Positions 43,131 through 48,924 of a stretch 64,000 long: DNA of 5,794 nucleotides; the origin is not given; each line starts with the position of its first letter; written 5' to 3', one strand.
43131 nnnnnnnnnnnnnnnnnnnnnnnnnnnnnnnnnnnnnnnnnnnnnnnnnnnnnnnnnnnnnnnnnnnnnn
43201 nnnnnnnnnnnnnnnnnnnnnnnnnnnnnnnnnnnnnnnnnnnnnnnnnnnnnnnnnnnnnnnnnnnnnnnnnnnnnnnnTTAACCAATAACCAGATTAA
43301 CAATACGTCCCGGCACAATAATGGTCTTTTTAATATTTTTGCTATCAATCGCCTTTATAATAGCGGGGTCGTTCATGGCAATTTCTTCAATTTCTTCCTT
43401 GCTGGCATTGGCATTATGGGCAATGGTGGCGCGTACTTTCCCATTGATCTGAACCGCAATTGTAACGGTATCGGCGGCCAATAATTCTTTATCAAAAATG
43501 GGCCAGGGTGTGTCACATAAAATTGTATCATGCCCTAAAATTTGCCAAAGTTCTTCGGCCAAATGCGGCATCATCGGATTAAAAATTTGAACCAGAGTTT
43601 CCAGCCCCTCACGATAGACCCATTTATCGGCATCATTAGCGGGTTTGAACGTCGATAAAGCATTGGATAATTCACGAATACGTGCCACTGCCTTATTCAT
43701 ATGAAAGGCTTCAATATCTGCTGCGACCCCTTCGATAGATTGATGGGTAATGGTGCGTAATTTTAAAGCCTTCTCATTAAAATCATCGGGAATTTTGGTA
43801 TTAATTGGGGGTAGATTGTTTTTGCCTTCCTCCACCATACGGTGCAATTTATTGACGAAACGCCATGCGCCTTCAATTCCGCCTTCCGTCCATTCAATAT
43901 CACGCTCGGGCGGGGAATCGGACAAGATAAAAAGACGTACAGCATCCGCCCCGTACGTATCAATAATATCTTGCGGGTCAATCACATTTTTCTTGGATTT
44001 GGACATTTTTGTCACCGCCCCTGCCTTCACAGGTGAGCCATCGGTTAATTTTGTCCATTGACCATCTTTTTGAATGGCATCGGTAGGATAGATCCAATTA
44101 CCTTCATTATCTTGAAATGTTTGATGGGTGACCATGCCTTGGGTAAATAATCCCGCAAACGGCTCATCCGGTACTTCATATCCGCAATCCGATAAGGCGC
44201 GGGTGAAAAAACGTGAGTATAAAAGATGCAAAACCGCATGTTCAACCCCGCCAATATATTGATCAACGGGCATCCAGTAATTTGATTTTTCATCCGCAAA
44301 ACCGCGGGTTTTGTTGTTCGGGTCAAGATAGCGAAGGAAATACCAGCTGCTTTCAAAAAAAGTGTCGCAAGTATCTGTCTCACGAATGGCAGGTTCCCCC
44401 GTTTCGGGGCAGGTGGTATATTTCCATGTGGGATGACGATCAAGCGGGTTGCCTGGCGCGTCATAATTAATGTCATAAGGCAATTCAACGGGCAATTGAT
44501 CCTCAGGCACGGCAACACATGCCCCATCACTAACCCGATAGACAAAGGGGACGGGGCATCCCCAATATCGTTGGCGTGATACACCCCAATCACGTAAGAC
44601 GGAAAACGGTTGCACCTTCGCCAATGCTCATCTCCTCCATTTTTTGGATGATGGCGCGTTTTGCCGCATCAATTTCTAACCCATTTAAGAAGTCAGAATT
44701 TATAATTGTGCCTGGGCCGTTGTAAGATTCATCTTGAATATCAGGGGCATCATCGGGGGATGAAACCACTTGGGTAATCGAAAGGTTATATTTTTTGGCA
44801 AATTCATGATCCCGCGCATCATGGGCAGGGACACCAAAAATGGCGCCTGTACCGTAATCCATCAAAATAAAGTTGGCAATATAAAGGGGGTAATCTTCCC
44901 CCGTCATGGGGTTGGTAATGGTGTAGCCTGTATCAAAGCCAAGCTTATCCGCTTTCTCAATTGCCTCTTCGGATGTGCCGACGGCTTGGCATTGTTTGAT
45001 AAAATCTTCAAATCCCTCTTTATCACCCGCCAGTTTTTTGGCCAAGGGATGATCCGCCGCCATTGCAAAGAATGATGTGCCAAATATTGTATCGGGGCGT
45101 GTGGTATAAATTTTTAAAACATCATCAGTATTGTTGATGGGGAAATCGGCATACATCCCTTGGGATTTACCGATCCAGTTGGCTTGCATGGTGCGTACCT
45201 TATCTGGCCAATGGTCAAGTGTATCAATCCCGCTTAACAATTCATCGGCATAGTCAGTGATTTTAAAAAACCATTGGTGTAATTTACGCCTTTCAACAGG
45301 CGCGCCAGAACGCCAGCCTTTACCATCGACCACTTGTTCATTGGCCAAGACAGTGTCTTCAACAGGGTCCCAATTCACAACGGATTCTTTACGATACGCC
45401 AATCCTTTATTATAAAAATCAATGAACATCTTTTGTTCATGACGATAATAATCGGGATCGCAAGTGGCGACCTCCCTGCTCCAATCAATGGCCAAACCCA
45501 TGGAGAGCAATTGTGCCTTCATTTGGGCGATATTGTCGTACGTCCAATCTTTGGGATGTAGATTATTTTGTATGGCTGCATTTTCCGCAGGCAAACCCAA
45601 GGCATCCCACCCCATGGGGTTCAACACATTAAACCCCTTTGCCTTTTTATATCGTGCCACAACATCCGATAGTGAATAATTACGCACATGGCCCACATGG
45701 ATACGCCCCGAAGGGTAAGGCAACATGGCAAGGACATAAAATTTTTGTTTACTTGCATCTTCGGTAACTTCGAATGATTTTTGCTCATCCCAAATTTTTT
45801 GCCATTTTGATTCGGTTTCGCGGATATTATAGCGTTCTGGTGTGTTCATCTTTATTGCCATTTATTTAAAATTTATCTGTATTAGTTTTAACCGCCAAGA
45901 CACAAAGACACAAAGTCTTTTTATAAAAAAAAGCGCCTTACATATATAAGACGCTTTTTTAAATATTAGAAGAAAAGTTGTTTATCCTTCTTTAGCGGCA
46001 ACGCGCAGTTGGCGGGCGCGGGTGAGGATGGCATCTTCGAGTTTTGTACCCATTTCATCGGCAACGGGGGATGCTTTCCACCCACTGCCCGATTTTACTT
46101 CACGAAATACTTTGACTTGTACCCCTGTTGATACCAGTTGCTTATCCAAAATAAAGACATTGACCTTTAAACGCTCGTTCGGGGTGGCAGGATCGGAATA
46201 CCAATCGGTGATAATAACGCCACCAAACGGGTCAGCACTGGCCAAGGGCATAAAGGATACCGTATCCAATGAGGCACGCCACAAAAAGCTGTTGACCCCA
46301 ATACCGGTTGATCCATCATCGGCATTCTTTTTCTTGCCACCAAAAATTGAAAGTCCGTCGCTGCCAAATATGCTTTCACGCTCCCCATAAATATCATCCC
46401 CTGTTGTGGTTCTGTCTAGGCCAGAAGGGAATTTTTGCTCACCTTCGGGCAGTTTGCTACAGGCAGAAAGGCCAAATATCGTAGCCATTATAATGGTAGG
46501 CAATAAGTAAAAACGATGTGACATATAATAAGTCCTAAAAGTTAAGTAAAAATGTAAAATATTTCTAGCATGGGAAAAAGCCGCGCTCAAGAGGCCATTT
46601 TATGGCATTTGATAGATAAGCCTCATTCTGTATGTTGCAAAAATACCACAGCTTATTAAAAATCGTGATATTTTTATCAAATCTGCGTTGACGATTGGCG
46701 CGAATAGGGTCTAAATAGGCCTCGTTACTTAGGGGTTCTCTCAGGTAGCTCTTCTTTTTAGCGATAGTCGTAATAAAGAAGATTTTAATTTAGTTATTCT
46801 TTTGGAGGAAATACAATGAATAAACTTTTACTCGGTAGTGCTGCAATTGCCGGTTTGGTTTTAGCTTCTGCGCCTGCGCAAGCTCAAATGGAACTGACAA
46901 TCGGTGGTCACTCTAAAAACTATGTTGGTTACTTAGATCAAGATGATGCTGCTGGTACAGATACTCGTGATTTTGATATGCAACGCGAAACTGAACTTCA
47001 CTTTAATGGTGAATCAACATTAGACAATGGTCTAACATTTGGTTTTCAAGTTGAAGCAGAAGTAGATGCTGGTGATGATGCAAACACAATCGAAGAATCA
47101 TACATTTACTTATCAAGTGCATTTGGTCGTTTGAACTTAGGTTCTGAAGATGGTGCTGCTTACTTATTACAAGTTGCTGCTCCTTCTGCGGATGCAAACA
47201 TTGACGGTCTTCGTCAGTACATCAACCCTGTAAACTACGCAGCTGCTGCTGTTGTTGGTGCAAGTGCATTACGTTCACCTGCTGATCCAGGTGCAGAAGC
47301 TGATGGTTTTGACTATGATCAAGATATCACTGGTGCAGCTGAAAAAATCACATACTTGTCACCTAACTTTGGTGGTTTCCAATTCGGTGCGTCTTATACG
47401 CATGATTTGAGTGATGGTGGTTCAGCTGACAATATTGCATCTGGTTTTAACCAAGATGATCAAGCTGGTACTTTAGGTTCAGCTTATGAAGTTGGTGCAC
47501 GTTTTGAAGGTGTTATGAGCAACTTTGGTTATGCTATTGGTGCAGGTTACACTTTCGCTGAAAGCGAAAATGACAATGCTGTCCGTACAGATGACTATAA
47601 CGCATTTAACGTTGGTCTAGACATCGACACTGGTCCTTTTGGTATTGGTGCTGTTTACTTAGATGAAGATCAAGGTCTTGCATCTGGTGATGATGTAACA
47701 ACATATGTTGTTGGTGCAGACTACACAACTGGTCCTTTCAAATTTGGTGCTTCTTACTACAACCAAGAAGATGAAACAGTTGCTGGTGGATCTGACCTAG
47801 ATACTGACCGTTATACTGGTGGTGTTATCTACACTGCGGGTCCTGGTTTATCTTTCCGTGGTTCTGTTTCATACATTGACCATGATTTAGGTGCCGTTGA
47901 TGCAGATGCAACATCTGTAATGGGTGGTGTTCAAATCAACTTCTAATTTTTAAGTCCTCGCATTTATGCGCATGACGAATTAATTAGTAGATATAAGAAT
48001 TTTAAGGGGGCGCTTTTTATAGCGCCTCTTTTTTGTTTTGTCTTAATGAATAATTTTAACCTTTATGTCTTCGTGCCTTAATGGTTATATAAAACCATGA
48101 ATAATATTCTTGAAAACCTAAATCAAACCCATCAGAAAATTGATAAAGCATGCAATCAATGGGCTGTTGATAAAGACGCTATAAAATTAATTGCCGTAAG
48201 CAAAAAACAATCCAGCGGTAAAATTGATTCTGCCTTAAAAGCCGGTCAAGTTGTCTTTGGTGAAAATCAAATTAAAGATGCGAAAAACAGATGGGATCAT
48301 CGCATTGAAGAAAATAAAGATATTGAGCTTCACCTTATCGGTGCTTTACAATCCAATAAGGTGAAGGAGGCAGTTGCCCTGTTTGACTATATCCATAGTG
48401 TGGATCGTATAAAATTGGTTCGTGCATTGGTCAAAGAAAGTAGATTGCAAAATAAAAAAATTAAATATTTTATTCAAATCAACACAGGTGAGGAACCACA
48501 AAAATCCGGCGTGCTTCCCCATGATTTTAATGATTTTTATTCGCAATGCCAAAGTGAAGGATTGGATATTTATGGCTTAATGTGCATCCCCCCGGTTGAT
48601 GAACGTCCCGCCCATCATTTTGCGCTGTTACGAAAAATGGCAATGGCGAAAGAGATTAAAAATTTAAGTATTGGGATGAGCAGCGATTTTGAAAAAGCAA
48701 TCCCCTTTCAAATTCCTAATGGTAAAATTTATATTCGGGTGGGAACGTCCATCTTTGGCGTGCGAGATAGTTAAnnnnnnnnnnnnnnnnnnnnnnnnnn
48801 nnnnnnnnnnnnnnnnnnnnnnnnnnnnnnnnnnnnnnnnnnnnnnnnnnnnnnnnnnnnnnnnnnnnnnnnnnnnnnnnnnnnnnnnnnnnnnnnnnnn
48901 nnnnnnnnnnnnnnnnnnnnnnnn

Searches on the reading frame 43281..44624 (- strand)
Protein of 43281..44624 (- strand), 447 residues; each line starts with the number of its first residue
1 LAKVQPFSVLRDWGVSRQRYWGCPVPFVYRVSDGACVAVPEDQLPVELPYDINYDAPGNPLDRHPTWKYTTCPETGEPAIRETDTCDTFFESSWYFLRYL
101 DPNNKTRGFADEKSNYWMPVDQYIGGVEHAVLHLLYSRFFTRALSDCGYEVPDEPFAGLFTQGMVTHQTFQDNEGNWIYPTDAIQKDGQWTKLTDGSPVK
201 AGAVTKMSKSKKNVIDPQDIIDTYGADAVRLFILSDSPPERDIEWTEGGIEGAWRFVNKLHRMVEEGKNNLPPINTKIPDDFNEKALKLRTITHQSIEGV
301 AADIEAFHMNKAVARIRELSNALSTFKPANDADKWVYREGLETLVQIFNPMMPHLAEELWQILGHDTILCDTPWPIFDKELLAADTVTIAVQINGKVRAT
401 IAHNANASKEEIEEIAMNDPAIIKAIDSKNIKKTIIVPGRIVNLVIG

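Call 67: search_protein_families(library=pfam, proteins=[window:43281-44624:-], max_evalue=0.0001)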
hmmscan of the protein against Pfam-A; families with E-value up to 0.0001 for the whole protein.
window:43281-44624:- (447 aa): 3 families
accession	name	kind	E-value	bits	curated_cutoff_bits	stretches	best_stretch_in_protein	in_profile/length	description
PF00133.28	tRNA-synt_1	-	1.2e-20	74.1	22.7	2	199-245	368-413/414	tRNA synthetases class I (I, L, M and V)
PF08264.19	Anticodon_1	-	2.3e-19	70.1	25.1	1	291-410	6-145/148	Anticodon-binding domain of tRNA ligase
PF09334.17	tRNA-synt_1g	-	5.3e-08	32.5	20.1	1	205-247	326-368/391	tRNA synthetases class I (M)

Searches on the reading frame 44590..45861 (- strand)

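Call 67: search_protein_families(library=pfam, proteins=[window:44590-45861:-], max_evalue=0.0001)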
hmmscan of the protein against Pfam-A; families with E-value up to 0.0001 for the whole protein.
window:44590-45861:- (423 aa): 3 families
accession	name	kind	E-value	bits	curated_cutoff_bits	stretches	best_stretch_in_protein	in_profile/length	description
PF13603.12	tRNA-synt_1_2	-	1.1e-65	221.1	25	1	228-409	2-185/185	Leucyl-tRNA synthetase, editing domain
PF00133.28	tRNA-synt_1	-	1.4e-31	110.2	22.7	1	19-232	1-227/414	tRNA synthetases class I (I, L, M and V)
PF09334.17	tRNA-synt_1g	-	7.2e-19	68.2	20.1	1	42-177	2-135/391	tRNA synthetases class I (M)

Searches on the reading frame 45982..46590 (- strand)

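Call 67: search_protein_families(library=pfam, proteins=[window:45982-46590:-], max_evalue=0.0001)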
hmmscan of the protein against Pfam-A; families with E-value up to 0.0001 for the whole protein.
window:45982-46590:- (202 aa): 1 family
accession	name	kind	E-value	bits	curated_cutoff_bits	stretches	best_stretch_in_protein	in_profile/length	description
PF12100.13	DUF3576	-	1.3e-42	144.6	25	1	97-197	1-101/101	Domain of unknown function (DUF3576)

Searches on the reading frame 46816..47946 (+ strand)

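Call 67: search_protein_families(library=pfam, proteins=[window:46816-47946:+], max_evalue=0.0001)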
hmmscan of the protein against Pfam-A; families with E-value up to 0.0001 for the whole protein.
window:46816-47946:+ (376 aa): 1 family
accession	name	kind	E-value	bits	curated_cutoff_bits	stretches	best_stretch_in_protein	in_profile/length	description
PF13609.12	Porin_4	-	7.5e-43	147.9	27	1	10-356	1-307/310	Gram-negative porin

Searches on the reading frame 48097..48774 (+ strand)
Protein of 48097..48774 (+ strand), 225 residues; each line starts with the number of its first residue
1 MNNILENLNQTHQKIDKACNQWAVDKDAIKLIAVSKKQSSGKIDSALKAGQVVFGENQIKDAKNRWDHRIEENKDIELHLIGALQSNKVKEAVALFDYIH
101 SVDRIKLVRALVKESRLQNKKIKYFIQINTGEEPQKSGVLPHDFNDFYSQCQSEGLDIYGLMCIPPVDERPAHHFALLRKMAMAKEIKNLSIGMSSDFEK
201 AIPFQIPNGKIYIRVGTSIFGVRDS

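Call 67: search_protein_families(library=pfam, proteins=[window:48097-48774:+], max_evalue=0.0001)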
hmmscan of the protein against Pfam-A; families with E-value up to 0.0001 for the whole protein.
window:48097-48774:+ (225 aa): 1 family
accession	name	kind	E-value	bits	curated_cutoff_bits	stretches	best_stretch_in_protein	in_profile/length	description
PF01168.26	Ala_racemase_N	-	7e-13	49.2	24.1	1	30-223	22-219/220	Alanine racemase, N-terminal domain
